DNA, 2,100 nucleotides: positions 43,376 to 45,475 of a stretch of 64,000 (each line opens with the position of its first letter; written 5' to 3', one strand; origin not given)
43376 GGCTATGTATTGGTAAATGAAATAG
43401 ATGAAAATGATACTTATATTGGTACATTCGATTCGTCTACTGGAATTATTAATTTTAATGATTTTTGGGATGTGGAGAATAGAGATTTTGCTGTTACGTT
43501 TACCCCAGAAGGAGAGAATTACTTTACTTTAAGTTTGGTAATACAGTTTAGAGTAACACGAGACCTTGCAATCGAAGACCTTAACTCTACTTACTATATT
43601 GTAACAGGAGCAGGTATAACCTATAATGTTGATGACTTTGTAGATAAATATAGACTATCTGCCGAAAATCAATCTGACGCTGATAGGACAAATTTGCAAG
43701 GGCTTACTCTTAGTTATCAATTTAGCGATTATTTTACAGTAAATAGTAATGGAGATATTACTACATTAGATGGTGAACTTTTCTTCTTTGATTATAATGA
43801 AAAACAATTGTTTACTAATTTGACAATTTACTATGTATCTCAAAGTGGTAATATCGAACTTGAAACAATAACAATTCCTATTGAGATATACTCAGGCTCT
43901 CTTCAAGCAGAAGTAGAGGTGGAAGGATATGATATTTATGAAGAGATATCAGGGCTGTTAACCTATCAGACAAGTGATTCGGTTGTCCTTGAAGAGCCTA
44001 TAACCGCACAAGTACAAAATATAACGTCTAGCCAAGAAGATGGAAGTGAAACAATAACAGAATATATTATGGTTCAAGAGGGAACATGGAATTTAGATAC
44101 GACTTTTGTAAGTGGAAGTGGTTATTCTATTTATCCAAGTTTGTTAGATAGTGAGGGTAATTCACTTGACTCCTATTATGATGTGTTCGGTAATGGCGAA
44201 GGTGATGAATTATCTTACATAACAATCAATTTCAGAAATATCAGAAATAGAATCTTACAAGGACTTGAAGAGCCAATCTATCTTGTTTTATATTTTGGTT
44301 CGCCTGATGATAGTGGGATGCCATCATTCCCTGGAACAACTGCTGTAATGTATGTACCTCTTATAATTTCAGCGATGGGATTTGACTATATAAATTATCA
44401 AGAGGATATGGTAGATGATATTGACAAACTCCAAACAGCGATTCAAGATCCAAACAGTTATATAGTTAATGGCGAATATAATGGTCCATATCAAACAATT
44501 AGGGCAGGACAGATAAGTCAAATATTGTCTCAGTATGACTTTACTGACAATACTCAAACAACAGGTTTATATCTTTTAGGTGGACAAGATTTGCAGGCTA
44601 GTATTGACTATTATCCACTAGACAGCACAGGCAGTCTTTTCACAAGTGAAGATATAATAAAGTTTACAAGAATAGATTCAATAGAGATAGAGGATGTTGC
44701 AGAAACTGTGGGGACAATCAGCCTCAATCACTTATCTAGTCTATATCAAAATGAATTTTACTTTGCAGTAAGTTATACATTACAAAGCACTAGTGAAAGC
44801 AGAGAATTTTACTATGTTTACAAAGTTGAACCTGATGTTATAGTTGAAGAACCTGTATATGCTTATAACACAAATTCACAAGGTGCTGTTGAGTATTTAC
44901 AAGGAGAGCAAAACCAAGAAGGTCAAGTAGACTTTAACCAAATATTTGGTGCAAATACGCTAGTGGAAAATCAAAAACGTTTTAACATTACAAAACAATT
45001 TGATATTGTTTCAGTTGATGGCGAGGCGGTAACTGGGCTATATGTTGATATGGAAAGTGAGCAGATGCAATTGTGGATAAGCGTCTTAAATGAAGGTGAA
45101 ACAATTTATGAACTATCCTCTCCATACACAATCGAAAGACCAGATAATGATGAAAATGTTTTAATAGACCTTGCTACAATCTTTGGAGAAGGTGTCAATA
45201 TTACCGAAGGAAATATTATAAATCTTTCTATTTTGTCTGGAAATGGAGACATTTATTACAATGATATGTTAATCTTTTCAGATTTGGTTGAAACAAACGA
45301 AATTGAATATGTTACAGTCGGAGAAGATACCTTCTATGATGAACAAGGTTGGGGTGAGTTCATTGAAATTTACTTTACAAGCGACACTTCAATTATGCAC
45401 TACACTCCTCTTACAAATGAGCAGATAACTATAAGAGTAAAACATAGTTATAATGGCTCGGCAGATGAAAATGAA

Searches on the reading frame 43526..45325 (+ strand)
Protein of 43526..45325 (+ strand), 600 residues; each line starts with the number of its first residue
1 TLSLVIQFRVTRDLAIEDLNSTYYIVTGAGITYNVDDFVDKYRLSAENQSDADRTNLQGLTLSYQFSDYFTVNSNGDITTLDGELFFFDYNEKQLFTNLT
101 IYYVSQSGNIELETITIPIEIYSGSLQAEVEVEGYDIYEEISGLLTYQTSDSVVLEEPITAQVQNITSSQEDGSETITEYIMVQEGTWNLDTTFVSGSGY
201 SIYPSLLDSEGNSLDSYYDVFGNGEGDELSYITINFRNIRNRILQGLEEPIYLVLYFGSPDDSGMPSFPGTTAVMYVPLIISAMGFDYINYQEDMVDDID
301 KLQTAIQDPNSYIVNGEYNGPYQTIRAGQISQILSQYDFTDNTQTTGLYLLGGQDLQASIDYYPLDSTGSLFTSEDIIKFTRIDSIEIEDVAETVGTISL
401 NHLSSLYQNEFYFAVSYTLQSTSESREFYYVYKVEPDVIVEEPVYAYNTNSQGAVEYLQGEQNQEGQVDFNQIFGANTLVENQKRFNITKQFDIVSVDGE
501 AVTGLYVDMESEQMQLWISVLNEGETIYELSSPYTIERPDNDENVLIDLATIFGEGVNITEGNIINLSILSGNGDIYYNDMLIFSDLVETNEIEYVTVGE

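Call 36: search_protein_families(library=pfam, proteins=[window:43526-45325:+], max_evalue=0.01)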
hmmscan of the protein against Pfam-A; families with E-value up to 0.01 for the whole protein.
window:43526-45325:+ (600 aa): 1 family
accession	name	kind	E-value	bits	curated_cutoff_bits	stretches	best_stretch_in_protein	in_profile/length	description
PF00165.29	HTH_AraC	-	0.0024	18.4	26.6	1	385-411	8-33/42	Bacterial regulatory helix-turn-helix proteins, AraC family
